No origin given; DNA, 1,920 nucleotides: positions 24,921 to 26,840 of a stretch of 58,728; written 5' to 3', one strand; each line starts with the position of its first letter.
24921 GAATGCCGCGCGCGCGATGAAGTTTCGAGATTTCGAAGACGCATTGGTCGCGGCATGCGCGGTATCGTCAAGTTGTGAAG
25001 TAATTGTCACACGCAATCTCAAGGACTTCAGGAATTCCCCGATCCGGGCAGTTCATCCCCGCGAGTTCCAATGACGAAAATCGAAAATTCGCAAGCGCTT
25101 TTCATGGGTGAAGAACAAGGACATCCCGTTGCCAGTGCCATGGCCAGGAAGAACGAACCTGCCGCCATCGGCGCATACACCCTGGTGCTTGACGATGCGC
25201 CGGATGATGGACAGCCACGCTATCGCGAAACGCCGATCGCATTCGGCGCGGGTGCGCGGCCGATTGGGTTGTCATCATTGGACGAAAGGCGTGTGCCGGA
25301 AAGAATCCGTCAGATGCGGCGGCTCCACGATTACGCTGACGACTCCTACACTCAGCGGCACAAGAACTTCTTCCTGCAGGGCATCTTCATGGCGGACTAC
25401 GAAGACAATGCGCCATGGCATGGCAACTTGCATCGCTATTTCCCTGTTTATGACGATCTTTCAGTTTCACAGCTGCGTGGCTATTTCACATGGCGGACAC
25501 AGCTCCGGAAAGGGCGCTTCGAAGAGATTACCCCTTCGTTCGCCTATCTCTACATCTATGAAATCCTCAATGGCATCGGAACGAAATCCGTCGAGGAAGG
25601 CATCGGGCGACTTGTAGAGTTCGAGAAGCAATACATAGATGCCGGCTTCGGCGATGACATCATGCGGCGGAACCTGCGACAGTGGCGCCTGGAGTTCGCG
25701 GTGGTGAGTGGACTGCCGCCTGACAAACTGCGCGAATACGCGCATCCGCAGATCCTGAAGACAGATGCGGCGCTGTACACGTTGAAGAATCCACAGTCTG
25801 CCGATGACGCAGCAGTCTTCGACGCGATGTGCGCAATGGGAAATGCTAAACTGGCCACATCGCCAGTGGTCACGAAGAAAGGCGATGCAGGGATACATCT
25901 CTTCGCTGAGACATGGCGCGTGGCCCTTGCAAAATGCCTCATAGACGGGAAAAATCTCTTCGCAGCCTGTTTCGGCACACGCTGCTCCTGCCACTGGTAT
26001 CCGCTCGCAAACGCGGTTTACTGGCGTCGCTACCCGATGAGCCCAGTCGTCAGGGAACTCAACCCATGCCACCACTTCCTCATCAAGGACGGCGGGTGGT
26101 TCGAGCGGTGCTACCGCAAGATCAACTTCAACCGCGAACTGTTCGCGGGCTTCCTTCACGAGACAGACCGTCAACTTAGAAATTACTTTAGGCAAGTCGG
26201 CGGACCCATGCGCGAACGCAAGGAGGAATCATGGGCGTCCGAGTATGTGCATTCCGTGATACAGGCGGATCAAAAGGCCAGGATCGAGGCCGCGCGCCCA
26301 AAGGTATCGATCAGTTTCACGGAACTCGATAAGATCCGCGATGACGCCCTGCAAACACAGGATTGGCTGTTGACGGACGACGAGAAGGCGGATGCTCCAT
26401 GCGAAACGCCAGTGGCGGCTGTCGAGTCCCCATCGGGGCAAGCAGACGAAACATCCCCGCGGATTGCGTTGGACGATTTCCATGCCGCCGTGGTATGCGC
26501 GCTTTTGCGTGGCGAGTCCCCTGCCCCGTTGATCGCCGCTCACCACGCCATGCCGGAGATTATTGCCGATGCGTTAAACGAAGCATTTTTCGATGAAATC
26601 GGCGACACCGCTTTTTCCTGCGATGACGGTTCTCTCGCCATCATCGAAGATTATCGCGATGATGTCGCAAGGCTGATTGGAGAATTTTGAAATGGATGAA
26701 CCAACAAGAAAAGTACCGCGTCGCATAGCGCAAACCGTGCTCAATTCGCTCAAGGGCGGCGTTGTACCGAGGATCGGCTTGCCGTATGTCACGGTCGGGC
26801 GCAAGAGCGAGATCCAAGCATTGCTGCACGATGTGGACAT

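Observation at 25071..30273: TerB-N/TerB-C protein + DUF2791 (BrxD-like) ATPase + Lhr-like helicase: a Shango-type candidate anti-phage cassette in a PVC-like genome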

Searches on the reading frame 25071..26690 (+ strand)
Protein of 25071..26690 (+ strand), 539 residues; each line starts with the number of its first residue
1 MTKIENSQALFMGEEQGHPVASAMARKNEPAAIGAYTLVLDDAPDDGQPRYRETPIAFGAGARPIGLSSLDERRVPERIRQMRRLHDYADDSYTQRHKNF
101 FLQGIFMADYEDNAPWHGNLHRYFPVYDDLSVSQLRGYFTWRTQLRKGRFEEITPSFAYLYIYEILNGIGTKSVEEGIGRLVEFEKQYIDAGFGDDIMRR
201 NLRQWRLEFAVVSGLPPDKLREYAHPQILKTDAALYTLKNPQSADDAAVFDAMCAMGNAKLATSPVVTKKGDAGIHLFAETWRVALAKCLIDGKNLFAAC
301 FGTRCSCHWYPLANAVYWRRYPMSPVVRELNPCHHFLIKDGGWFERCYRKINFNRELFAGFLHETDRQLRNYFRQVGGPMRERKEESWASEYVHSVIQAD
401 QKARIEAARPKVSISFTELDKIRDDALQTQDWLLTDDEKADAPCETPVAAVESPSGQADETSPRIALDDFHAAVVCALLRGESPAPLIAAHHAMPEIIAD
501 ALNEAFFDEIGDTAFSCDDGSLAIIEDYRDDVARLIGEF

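Call 3: search_protein_families(library=pfam, proteins=[window:25071-26690:+], max_evalue=0.01)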
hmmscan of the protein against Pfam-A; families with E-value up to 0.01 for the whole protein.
window:25071-26690:+ (539 aa): 2 families
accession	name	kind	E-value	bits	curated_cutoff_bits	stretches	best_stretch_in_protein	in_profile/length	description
PF13208.11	TerB_N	-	4.1e-23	82.7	25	1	72-289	10-197/207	TerB N-terminal domain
PF15615.11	TerB_C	-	3.9e-16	60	26.3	1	398-532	3-147/148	TerB-C domain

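Call 4: search_protein_families(library=padloc, proteins=[window:25071-26690:+], max_evalue=0.01)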
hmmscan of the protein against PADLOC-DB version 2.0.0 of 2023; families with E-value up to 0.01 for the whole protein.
window:25071-26690:+ (539 aa): 1 family
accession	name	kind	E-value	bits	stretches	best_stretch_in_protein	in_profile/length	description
PDLC03958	SngA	-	6.6e-66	222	1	60-536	63-527/528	-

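Call 19: find_homologous_proteins(query=window:25071-26687:+, max_evalue=0.00001)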
Query window:25071-26687:+ (539 aa): 693 proteins with E <= 0.00001 among 8000 candidates; the best 120 are listed.
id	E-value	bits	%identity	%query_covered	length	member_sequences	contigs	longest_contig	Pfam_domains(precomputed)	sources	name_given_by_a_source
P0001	0.0e+0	1212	100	96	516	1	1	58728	PF13208.12,PF15615.12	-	-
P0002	2.1e-157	543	48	93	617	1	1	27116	PF13208.12,PF15615.12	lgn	-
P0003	4.8e-157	542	49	93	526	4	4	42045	PF13208.12,PF15615.12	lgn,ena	-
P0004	2.1e-155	537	48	93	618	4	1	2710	PF13208.12,PF15615.12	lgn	-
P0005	1.0e-146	508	46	93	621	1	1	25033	PF13208.12,PF15615.12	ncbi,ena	-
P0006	5.1e-145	503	43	98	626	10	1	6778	PF13208.12,PF15615.12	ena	-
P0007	2.9e-144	500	47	93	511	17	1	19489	PF13208.12,PF15615.12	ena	-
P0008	9.5e-144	498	44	93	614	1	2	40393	PF13208.12,PF15615.12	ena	-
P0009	2.6e-142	494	44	93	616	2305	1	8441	PF13208.12,PF15615.12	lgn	-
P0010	6.2e-142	492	44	94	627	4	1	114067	PF13208.12,PF15615.12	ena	-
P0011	6.8e-141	489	45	90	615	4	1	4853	PF13208.12,PF15615.12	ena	-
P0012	1.5e-140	488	44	95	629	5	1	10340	PF13208.12,PF15615.12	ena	-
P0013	1.6e-140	488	42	98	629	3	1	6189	PF13208.12,PF15615.12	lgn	-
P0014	6.0e-140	486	43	93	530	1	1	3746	PF13208.12,PF15615.12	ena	-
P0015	7.1e-140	486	44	93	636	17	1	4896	PF13208.12,PF15615.12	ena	-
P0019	8.5e-139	482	42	98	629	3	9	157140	PF13208.12,PF15615.12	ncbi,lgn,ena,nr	ncbi:MAG: TerB N-terminal domain-containing protein [Anaerolineaceae bacterium]|nr:TerB N-terminal d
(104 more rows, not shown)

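Call 26: search_protein_families(library=ncbifam, proteins=[window:25071-26690:+], max_evalue=0.001)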
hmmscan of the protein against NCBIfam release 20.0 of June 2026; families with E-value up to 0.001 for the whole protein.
window:25071-26690:+ (539 aa): 0 families

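Call 28: find_related_loci(query=A1, collection=genome_contigs, flank=7000)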
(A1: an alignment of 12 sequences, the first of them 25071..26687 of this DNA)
Query A1 (539 aa) in genome_contigs; peptide patterns used: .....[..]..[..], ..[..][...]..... (x = any residue, [..] = any of these).
599 stretches matched a pattern (row limit reached: there are more); 584 encode a relative of the query (tblastn E <= 1e-3); the best 80 are kept; 80 distinct loci.
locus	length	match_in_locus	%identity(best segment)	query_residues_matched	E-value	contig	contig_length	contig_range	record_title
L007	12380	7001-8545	43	8-537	1e-144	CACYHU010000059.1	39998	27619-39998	MAG: uncultured Chloroflexi bacterium isolate RUG11948 genome assembly, contig: RUG11948_asm_59, whole genome shotgun se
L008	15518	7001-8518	42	27-537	2e-141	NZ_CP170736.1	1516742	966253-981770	Dellaglioa sp. P0083 chromosome, complete genome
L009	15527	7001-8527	43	35-537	2e-141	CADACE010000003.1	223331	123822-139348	MAG: uncultured Chloroflexi bacterium isolate RUG13159 genome assembly, contig: RUG13159_asm_3, whole genome shotgun seq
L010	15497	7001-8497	45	35-539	3e-140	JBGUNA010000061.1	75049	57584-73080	MAG: Candidatus Limivicinus sp. isolate ruminal_MAG_220 ruminal_MAG_220_contig_0061, whole genome shotgun sequence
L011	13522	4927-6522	43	35-538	1e-138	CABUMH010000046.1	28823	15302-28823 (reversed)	MAG TPA_asm: uncultured Eisenbergiella sp. isolate MGYG-HGUT-04136 genome assembly, contig: GUT_GENOME257278_46, whole g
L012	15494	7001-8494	43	28-537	8e-138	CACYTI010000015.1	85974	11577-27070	MAG: uncultured Ruminococcus sp. isolate RUG12253 genome assembly, contig: RUG12253_asm_15, whole genome shotgun sequenc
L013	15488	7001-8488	43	35-536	5e-137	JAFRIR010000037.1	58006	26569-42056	MAG: Flexilinea sp. isolate RGIG2505 Goat_Jejunum-3__c103538, whole genome shotgun sequence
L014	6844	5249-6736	44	35-536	9e-137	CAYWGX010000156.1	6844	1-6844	MAG TPA_asm: uncultured Leptolinea sp. isolate SRP278969_co1_434 genome assembly, contig: NODE_17669_length_6844_cov_10.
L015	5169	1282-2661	45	72-537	1e-136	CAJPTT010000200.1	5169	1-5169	MAG: uncultured Treponema sp. isolate SRR9217474-mag-bin.1 genome assembly, contig: SRR9217474-mag-bin.1_900, whole geno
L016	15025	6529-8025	43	34-537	3e-135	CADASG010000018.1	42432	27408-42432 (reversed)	MAG: uncultured Ruminococcus sp. isolate RUG13579 genome assembly, contig: RUG13579_asm_18, whole genome shotgun sequenc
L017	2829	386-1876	44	37-539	9e-139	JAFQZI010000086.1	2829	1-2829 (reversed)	MAG: Oscillospiraceae bacterium isolate RGIG2288 Goat_Duodenum-5__c257908, whole genome shotgun sequence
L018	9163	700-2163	42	66-537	3e-132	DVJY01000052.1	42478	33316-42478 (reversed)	MAG TPA_asm: Candidatus Scybalocola faecipullorum isolate CHK194-7924 CHK194__C163728_L42478_ERR3414589, whole genome sh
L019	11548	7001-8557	40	34-537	9e-130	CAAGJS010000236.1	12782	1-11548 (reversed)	MAG TPA_asm: Erysipelotrichaceae bacterium, isolate HGM09831, WGS project CAAGJS010000000 data, contig: SRS476292_32_k11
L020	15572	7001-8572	42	21-536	1e-129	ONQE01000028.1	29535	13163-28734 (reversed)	uncultured Bacteroidales bacterium isolate RUG538 genome assembly, contig: scaffold_1208, whole genome shotgun sequence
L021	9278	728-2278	41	11-536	2e-128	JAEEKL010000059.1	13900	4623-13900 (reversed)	MAG: Bacteroidales bacterium isolate Tb.RUG.192 k141_2346374_flag=0_multi=33.1211_len=13900, whole genome shotgun sequen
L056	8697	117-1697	39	26-536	9e-113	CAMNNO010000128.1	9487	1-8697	MAG: uncultured Blautia sp. isolate SRR873598_bin.26_metaWRAP_v1.3_MAG genome assembly, contig: NODE.16480_length_9487_c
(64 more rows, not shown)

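Call 32: search_solved_structures(query=A1, max_evalue=1)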
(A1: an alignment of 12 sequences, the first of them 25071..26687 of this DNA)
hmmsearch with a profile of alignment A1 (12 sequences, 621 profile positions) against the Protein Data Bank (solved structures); distinct sequences matched with E-value up to 1: 1.
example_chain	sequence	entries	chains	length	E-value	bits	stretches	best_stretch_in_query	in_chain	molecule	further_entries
2kfp_A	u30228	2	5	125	1.4e-09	40.1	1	1-105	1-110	PSPTO_3016 protein | uncharacterized protein PSPTO_3016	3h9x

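Call 45: search_protein_families(library=pfam, alignment_id=A4, max_evalue=0.0001)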
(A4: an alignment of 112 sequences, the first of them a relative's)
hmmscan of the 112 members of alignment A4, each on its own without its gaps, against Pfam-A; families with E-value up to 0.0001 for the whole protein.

A. member 1, L007:5855-6541:+ (229 aa): 0 families

B. families by the number of members that match (of 112 scanned): 137 families (the first 25 are shown)
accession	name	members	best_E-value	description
PF00248.27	Aldo_ket_red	3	2.7e-72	Aldo/keto reductase family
PF00005.33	ABC_tran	3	7.4e-33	ABC transporter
PF01381.28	HTH_3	3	1.4e-16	Helix-turn-helix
PF00583.31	Acetyltransf_1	3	4e-16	Acetyltransferase (GNAT) family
PF13443.12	HTH_26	3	2e-14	Cro/C1-type HTH DNA-binding domain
PF13304.12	AAA_21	3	1.9e-13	AAA domain, putative AbiEii toxin, Type IV TA system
PF13508.13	Acetyltransf_7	3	1.3e-11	Acetyltransferase (GNAT) domain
PF13673.13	Acetyltransf_10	3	5.5e-09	Acetyltransferase (GNAT) domain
PF13560.12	HTH_31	3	1.4e-08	Helix-turn-helix domain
PF13191.12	AAA_16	3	3e-08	AAA ATPase domain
PF12844.13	HTH_19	3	3.1e-08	Helix-turn-helix domain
PF03641.19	Lysine_decarbox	2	1.2e-32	Possible lysine decarboxylase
PF00528.27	BPD_transp_1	2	4.3e-28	Binding-protein-dependent transport system inner membrane component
PF00271.37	Helicase_C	2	6.5e-20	Helicase conserved C-terminal domain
PF00497.25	SBP_bac_3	2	2.2e-19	Bacterial extracellular solute-binding proteins, family 3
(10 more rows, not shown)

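Call 46: predict_structure(alignment_id=A2)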
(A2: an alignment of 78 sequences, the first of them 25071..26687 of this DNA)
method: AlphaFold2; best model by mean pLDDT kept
length: 539 residues; sequences in the alignment: 78
mean_pLDDT: 84.4   pTM: 0.65
mean pLDDT of the five models: 84.4, 83.3, 83.2, 82.9, 82.4
residues with pLDDT >= 90: 369; 70-90: 66; 50-70: 19; < 50: 85
segments of 3 or more residues with pLDDT < 50: 1-43, 45-50, 52-68, 443-460
pLDDT, mean of each block of 10 residues (from residue 1): 34 33 35 40 46 44 43 84 86 91 97 85 91 94 96 95 97 97 98 96 97 96 96 98 98 95 97 98 98 97 97 92 88 96 96 97 98 89 97 98 92 79 87 70 48 40 80 97 96 97 96 97 97 85
secondary structure, 60 per line:
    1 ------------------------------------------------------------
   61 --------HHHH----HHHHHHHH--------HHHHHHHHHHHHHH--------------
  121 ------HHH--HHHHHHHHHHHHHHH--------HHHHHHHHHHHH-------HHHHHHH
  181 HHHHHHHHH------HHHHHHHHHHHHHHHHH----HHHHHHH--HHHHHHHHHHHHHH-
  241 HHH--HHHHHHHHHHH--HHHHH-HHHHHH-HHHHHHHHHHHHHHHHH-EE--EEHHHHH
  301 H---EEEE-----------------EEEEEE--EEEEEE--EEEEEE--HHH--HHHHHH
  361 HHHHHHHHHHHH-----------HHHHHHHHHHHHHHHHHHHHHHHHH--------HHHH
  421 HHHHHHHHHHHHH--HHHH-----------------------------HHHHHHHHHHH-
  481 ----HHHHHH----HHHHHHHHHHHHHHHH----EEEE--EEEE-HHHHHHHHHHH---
elements in order: H69-72 H77-84 H93-106 H132-146 H155-166 H174-189 H196-212 H217-223 H226-239 H246-256 H259-263 H265-270 H272-288 H296-301 E305-308 E326-331 E334-339 E342-347 H355-372 H384-408 H417-433 H436-439 H469-479 H485-490 H495-510 E515-518 E521-524 H526-536

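Call 49: fold_search(model_id=the predicted structure, library=pdb)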
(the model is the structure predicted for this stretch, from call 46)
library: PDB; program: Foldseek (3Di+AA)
matches with E <= 10: 107; with E <= 0.001: 0
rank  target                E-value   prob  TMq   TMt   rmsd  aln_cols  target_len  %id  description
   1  1ifq_A                1.3e+00  0.10  0.06  0.20  18.4        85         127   12  Sec22b N-terminal domain (released 2001-05-02)
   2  7nyx_A                1.3e+00  0.03  0.08  0.04  74.8       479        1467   10  Cryo-EM structure of the MukBEF-MatP-DNA monomer (closed conformation) (released 2021-07-07)
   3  1ifq_B                1.8e+00  0.06  0.06  0.20  17.5       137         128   11  Sec22b N-terminal domain (released 2001-05-02)
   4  3fxq_A                1.9e+00  0.57  0.09  0.16   4.2        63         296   13  Crystal structure of the LysR-type transcriptional regulator TsaR (released 2010-01-26)
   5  2nup_C                1.9e+00  0.06  0.06  0.18  18.8       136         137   12  Crystal Structure of the human Sec23a/24a heterodimer, complexed with the SNARE protein Sec22b (released 2007-05-22)
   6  8vb4_M                2.1e+00  0.10  0.07  0.17  17.6       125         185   10  C12 portal and adaptor complex of the mature bacteriophage PhiM1 particle (released 2024-10-23)
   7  7y1c_W                2.1e+00  0.08  0.11  0.22  15.3       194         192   10  CryoEM structure of Klebsiella phage Kp9 tail complex applied with C6 symmetry (released 2023-06-14)
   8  2nut_C                2.1e+00  0.04  0.05  0.17  18.8       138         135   12  Crystal Structure of the human Sec23a/24a heterodimer, complexed with the SNARE protein Sec22b (released 2007-05-22)
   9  4pzj                  2.5e+00  0.38  0.09  0.43   4.4        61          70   10  1.60 Angstrom resolution crystal structure of a transcriptional regulator of the LysR family from Eggerthella lenta DSM  (released 2014-04-23)
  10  4b93_A                2.5e+00  0.09  0.06  0.16  19.6        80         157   14  Complex of Vamp7 cytoplasmic domain with 2nd ankyrin repeat domain of Varp (released 2012-10-31)
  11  2esn_A                2.6e+00  0.35  0.10  0.16   4.5        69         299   16  The crystal structure of probable transcriptional regulator PA0477 from Pseudomonas aeruginosa (released 2005-11-01)
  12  6ide_B                3.0e+00  0.41  0.10  0.22   7.9        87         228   17  Crystal structure of the Vibrio cholera VqmA-Ligand-DNA complex provides molecular mechanisms for drug design (released 2019-01-16)
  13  5hdt_B                3.0e+00  0.04  0.10  0.07  18.1       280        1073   10  Human cohesin regulator Pds5B bound to a Wapl peptide (released 2016-03-09)
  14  1iz1_A                3.2e+00  0.41  0.10  0.17   4.3        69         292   10  CRYSTAL STRUCTURE OF CBNR, A LYSR FAMILY TRANSCRIPTIONAL REGULATOR (released 2003-05-06)
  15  2esn_C                3.2e+00  0.35  0.10  0.17   4.4        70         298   16  The crystal structure of probable transcriptional regulator PA0477 from Pseudomonas aeruginosa (released 2005-11-01)
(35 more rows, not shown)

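Call 59: search_protein_families(library=pfam, proteins=[P0002, P0019], max_evalue=0.01)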
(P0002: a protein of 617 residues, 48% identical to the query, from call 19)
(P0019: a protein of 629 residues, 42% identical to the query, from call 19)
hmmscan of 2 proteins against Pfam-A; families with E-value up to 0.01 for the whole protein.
P0002 (617 aa): 2 families
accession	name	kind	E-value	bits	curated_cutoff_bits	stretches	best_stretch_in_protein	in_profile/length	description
PF13208.11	TerB_N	-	1.1e-22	81.3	25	1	147-305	10-152/207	TerB N-terminal domain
PF15615.11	TerB_C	-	1.1e-12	48.8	26.3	1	472-608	3-147/148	TerB-C domain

P0019 (629 aa): 2 families
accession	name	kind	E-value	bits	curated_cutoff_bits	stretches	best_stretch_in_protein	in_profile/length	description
PF13208.11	TerB_N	-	3.6e-22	79.6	25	1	147-284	7-125/207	TerB N-terminal domain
PF15615.11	TerB_C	-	5.2e-22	79.1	26.3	1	477-620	4-147/148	TerB-C domain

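Call 62: search_protein_families(library=padloc, proteins=[P0002], max_evalue=0.00001)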
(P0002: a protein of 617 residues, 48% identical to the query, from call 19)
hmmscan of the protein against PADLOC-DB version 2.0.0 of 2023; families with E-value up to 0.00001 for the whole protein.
P0002 (617 aa): 1 family
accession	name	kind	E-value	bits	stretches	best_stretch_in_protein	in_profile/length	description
PDLC03958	SngA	-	2.8e-62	210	1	130-611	53-526/528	-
